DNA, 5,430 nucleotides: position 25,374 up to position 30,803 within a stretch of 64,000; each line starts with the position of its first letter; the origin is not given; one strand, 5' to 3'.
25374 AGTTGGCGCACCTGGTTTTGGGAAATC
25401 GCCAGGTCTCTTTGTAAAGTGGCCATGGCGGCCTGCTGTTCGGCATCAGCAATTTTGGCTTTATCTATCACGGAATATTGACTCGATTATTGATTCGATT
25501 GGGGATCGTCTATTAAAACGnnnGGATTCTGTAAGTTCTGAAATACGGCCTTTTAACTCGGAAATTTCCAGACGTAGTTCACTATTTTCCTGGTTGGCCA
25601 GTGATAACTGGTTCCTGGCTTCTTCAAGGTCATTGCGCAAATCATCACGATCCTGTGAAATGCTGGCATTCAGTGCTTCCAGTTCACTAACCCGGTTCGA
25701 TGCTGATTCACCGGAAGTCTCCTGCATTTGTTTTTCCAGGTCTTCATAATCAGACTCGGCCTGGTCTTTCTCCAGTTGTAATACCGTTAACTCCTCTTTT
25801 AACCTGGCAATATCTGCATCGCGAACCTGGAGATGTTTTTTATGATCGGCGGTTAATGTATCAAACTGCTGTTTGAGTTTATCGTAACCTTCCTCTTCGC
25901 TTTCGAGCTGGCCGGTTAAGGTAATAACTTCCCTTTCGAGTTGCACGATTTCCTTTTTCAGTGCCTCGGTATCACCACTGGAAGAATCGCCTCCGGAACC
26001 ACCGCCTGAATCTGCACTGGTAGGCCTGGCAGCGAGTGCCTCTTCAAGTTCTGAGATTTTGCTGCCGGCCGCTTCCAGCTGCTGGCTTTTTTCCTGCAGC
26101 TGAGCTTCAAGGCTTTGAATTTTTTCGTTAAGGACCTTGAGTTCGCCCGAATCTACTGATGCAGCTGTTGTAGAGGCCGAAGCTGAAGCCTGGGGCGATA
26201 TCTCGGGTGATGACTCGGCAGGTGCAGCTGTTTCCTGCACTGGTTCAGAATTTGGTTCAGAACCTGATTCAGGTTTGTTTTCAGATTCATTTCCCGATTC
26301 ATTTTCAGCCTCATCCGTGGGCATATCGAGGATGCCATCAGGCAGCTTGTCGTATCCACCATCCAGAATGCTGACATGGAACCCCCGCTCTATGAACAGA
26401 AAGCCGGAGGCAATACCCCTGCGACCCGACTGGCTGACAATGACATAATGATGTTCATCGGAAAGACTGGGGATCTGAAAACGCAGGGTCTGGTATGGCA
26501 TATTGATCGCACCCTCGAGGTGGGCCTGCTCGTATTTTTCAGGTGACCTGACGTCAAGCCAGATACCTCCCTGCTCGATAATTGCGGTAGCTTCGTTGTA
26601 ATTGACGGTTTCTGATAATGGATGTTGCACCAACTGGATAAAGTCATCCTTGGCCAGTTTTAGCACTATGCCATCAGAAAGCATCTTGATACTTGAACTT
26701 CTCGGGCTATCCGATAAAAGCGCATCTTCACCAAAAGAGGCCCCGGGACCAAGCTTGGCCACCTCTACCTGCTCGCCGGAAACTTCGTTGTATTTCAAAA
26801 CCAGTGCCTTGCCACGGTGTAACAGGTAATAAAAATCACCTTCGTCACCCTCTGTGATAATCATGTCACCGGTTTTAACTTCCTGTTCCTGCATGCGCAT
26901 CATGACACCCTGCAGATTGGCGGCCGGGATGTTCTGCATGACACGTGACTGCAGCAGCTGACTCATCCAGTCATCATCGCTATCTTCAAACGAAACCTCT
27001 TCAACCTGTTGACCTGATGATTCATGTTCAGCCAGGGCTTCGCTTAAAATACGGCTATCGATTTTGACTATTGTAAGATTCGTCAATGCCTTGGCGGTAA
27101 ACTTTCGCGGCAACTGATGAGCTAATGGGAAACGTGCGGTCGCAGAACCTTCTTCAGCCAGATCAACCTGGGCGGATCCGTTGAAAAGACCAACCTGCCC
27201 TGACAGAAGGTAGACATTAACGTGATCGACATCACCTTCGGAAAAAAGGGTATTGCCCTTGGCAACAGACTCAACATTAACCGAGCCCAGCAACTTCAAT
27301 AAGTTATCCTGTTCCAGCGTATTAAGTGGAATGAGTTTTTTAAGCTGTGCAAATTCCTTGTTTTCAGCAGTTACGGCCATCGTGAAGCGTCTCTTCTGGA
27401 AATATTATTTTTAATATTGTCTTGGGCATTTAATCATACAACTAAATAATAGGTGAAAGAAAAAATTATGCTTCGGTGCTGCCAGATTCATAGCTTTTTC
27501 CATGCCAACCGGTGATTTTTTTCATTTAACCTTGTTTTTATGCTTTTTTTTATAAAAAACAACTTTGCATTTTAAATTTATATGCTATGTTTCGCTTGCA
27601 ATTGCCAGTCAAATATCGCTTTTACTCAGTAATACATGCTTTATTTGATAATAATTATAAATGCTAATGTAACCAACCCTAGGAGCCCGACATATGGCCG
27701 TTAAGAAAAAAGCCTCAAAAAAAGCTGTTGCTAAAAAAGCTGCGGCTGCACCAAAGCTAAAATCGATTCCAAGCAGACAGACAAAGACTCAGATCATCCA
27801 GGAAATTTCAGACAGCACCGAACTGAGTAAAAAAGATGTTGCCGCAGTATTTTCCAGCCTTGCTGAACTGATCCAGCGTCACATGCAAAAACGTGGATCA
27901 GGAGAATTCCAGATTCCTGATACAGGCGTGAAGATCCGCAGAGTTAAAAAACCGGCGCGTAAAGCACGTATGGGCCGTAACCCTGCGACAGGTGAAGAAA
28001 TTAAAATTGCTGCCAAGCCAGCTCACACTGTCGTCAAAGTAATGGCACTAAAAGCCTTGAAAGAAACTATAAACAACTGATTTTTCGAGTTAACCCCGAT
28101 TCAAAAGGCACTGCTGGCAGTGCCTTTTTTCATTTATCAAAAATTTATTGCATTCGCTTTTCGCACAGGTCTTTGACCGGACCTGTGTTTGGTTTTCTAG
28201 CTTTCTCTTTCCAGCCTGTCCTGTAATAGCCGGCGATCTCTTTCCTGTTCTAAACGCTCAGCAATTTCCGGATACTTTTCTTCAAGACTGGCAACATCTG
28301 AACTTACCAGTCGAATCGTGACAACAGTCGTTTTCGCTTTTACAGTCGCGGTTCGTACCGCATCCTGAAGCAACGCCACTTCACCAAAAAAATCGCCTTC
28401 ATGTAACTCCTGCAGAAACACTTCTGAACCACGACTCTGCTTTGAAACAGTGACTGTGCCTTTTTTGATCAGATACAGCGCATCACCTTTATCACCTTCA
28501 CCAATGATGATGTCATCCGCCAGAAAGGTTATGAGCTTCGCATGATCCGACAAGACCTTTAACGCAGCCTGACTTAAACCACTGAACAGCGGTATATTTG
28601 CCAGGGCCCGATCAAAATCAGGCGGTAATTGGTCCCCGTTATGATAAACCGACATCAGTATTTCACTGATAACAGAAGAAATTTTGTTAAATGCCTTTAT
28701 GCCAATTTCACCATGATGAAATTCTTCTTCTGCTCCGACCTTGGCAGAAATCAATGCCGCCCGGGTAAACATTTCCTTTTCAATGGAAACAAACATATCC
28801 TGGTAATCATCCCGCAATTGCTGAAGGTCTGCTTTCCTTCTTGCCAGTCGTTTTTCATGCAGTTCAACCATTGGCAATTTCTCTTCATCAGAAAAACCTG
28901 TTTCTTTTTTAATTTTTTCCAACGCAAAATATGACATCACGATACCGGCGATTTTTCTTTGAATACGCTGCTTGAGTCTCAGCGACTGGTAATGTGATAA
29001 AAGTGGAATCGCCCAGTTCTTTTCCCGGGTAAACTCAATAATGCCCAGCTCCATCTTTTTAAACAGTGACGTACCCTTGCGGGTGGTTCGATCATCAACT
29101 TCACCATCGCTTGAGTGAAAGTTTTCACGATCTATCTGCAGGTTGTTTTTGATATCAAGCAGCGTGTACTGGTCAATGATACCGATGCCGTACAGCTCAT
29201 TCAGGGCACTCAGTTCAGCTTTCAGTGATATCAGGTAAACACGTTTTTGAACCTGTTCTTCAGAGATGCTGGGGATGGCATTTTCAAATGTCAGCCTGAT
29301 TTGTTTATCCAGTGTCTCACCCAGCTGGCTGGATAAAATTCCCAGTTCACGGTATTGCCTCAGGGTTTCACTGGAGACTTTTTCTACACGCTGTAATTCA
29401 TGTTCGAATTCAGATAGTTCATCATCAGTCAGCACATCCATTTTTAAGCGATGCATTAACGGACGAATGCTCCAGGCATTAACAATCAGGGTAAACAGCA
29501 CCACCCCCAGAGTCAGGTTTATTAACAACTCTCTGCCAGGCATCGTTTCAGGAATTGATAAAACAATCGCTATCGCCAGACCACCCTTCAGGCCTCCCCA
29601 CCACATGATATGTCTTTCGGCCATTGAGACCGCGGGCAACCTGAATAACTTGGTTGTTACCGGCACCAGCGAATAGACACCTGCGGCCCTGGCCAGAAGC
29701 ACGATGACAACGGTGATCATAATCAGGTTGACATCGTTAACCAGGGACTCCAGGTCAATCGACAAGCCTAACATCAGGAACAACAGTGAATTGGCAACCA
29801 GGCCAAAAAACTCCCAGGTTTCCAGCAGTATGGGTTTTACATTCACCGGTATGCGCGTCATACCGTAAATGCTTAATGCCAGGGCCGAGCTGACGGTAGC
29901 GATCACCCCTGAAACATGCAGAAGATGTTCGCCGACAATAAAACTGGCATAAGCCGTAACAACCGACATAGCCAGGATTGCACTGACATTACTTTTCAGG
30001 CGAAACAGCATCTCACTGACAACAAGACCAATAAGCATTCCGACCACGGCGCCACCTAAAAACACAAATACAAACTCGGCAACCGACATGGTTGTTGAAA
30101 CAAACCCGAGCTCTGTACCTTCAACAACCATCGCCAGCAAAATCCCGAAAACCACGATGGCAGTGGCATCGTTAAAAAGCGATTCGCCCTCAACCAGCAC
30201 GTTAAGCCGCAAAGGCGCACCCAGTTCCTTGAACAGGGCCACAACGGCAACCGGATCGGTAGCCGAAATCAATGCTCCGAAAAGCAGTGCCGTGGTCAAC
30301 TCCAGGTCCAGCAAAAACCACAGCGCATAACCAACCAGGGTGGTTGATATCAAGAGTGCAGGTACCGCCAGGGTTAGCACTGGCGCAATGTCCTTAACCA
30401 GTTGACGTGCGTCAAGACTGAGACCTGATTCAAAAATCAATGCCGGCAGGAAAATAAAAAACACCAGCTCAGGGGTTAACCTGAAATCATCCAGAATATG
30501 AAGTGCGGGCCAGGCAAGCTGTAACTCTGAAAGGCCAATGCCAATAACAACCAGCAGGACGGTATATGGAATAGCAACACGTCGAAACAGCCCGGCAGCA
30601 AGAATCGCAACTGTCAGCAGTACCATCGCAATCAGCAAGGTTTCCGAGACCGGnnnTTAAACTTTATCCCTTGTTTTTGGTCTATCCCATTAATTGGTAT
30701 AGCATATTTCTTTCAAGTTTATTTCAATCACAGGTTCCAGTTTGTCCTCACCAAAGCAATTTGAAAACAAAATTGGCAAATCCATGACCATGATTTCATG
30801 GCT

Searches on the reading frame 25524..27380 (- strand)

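Call 82: search_protein_families(library=ncbifam, proteins=[window:25524-27380:-], max_evalue=1e-10)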
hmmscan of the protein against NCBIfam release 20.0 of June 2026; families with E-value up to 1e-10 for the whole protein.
window:25524-27380:- (619 aa): 1 family
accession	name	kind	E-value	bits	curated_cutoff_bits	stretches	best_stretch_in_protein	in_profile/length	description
NF041163.2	encap_f2b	equivalog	5.3e-12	45.6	400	0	153-253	84-185/450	family 2B encapsulin nanocompartment shell protein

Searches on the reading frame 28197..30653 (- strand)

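Call 5: search_protein_families(library=pfam, proteins=[window:28197-30653:-], max_evalue=0.01)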
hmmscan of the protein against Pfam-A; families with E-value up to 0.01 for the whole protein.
window:28197-30653:- (818 aa): 2 families
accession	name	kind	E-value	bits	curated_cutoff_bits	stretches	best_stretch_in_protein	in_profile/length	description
PF00999.27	Na_H_Exchanger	-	1.8e-60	205.2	26.2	1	15-400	3-373/375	Sodium/hydrogen exchanger, transmembrane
PF00027.35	cNMP_binding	-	3.3e-18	65.9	27.5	1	709-790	3-85/89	Cyclic nucleotide-binding domain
